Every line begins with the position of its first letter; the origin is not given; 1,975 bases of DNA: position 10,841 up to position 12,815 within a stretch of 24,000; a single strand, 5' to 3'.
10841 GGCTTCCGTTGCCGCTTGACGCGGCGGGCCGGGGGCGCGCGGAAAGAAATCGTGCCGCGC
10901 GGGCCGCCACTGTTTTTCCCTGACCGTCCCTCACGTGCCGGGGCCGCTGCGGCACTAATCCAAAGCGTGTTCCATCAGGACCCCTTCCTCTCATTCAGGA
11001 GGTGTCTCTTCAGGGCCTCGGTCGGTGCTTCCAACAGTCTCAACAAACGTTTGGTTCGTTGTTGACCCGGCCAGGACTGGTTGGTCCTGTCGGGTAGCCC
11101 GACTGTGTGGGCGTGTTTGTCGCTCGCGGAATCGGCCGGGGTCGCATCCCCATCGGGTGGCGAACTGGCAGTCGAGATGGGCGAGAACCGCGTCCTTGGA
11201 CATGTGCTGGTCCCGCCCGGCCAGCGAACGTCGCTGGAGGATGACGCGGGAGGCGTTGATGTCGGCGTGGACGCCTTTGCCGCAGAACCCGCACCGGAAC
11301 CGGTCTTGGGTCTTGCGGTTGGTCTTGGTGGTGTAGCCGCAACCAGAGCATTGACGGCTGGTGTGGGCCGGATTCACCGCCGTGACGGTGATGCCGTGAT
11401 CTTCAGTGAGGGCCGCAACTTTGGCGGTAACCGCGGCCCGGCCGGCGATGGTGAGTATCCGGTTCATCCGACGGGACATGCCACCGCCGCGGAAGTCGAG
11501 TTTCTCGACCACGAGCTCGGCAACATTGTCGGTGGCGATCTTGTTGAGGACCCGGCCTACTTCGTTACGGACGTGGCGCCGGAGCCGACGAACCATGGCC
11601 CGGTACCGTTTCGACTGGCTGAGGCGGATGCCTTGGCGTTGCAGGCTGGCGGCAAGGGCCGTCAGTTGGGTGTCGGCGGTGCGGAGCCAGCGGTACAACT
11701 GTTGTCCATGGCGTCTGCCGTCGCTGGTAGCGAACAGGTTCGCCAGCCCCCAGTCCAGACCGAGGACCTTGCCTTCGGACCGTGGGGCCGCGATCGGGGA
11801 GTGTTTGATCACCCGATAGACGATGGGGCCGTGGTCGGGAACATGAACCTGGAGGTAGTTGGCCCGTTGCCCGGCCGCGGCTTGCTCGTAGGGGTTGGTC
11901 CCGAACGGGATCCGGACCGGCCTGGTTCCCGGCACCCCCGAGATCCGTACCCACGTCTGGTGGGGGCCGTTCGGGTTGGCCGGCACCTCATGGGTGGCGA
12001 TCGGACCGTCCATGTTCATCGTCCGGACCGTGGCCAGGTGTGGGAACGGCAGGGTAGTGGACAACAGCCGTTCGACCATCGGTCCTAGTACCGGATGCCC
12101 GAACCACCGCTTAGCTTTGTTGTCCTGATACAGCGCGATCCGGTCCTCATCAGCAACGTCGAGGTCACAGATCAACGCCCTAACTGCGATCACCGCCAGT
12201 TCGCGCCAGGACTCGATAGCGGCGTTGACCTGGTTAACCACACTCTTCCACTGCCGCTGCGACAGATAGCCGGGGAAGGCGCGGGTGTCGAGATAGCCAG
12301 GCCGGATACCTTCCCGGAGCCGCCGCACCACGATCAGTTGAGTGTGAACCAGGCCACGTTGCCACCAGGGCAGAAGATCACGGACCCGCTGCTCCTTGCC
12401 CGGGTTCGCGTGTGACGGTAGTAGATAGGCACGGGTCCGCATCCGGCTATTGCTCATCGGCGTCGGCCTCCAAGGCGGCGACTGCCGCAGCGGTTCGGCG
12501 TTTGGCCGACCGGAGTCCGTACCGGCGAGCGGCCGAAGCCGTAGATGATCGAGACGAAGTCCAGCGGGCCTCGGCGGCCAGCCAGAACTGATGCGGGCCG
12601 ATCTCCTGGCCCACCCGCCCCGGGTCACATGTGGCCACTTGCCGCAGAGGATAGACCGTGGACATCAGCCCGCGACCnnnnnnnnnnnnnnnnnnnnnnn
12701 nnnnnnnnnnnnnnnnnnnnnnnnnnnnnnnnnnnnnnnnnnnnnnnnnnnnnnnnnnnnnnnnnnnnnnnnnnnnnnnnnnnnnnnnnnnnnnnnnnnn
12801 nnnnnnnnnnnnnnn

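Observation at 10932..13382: SARP/BTAD regulator, 72-aa ORF and intact TnpB-like nuclease packed as one co-directional unit bracketed by ~100-nt direct repeats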

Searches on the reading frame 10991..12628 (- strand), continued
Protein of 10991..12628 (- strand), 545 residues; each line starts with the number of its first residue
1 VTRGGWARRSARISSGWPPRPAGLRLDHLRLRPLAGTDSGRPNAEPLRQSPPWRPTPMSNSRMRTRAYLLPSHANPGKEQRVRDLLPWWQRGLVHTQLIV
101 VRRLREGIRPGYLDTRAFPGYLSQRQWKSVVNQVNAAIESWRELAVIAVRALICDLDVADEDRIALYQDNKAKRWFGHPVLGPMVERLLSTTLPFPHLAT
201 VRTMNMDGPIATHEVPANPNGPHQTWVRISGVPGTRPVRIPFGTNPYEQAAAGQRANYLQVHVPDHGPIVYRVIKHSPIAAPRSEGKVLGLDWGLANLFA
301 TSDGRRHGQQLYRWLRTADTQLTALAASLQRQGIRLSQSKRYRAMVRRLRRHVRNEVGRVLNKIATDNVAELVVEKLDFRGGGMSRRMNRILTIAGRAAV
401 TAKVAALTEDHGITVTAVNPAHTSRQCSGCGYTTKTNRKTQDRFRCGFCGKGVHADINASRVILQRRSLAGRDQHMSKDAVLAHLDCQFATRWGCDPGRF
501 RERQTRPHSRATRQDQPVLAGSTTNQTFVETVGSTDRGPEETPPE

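Call 48: search_solved_structures(query=window:10991-12457:-, max_evalue=0.01)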
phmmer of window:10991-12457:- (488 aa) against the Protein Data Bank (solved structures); distinct sequences matched with E-value up to 0.01: 12.
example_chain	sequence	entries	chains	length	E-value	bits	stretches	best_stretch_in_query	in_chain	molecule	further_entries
9nzq_A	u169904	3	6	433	1.1e-13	54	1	216-407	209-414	Cas12f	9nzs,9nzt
9i8y_A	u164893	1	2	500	4e-11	45.6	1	345-397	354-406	CRISPR-associated endodeoxyribonuclease Cas12f1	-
7odf_A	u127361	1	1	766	2.6e-07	33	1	348-416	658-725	Cas_phi3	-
8hr5_A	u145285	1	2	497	5.7e-07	31.9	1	348-409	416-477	Transposase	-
8j3r_A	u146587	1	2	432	6.6e-07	31.7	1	346-406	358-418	Transposase IS605 OrfB C-terminal domain-containing protein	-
8j12_A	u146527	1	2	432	6.6e-07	31.7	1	346-406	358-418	Transposase IS605 OrfB C-terminal domain-containing protein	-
8j1j_A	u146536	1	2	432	6.7e-07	31.7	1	346-406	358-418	Transposase IS605 OrfB C-terminal domain-containing protein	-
7wju_A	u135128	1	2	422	6.7e-07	31.7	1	346-406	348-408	OrfB_Zn_ribbon domain-containing protein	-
8dzj_A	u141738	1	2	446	7.2e-07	31.6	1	346-406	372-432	OrfB_Zn_ribbon domain-containing protein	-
9nzp_A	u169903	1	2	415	0.00042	22.4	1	353-408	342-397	IS200/IS605 family element transposase accessory protein TnpB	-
23vu_A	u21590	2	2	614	0.00065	21.8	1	328-409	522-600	UnCas12m4a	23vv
8iaz_A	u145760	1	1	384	0.0062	18.6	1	244-395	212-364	Transposase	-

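Call 50: find_encoding_contigs(protein=P0004, flank=3000, max_places=3)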
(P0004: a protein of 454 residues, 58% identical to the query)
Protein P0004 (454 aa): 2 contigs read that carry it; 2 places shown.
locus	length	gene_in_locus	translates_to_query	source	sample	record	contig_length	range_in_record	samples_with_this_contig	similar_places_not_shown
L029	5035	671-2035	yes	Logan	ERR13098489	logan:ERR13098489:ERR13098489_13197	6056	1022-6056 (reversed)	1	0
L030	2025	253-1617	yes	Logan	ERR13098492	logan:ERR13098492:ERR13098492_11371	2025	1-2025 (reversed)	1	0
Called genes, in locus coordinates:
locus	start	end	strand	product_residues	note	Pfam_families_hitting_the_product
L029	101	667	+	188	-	PF00239:Resolvase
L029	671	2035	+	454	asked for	PF07282:Cas12f1-like_TNB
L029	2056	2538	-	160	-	-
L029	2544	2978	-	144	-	-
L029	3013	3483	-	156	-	-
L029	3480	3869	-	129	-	-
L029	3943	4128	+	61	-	-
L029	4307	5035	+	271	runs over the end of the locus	-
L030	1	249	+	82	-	?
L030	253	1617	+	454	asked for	PF07282:Cas12f1-like_TNB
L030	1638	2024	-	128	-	?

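Call 78: search_protein_families(library=ncbifam, proteins=[window:10991-12457:-], max_evalue=0.1)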
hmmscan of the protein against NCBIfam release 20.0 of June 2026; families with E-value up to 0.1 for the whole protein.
window:10991-12457:- (488 aa): 10 families
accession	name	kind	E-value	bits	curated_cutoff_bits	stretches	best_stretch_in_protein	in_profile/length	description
NF040570.1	guided_TnpB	subfamily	1.7e-29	103.3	100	1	201-409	176-389/389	RNA-guided endonuclease TnpB family protein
NF049972.1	CRISPR_Cas12f2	exception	7.4e-15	54.7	450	1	225-408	322-517/524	type V CRISPR-associated effector Cas12f2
NF038281.1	IS200_TnpB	exception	8.5e-14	51.4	425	1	221-408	167-357/360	IS200/IS605 family element RNA-guided endonuclease TnpB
NF038280.1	IS607_TnpB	exception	2.9e-08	33.1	350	1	224-407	197-389/431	IS607 family element RNA-guided endonuclease TnpB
TIGR01766.2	TIGR01766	domain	4.2e-06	27.2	32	1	290-367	2-82/82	IS200/IS605 family accessory protein TnpB-related protein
NF045604.1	cas_Cas12e_CasX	equivalog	0.0004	18.8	200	1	380-403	855-878/886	type V CRISPR RNA-guided endonuclease Cas12e/CasX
NF033949.1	Cas12b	equivalog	0.00076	17.7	150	1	340-374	1001-1035/1253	type V CRISPR-associated protein Cas12b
NF038192.1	V_cas_c2c8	exception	0.0012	18.1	350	1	230-278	263-310/457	type V CRISPR-associated protein C2c8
NF041259.1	mono_DmmA_fam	domain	0.0075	16.6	60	1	335-395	14-79/101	dimethylamine monooxygenase subunit DmmA family protein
NF008177.0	PRK10925.1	equivalog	0.031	14.1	363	1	69-113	31-75/206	superoxide dismutase [Mn]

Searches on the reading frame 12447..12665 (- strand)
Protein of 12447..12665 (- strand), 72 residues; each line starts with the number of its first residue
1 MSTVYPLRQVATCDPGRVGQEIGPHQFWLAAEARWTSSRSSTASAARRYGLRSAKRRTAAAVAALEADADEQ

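Call 6: search_protein_families(library=pfam, proteins=[window:12447-12665:-], max_evalue=0.01)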
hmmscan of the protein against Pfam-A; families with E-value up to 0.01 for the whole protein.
window:12447-12665:- (72 aa): 0 families

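Call 78: search_protein_families(library=ncbifam, proteins=[window:12447-12665:-], max_evalue=0.1)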
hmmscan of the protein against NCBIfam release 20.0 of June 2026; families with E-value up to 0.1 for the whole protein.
window:12447-12665:- (72 aa): 0 families
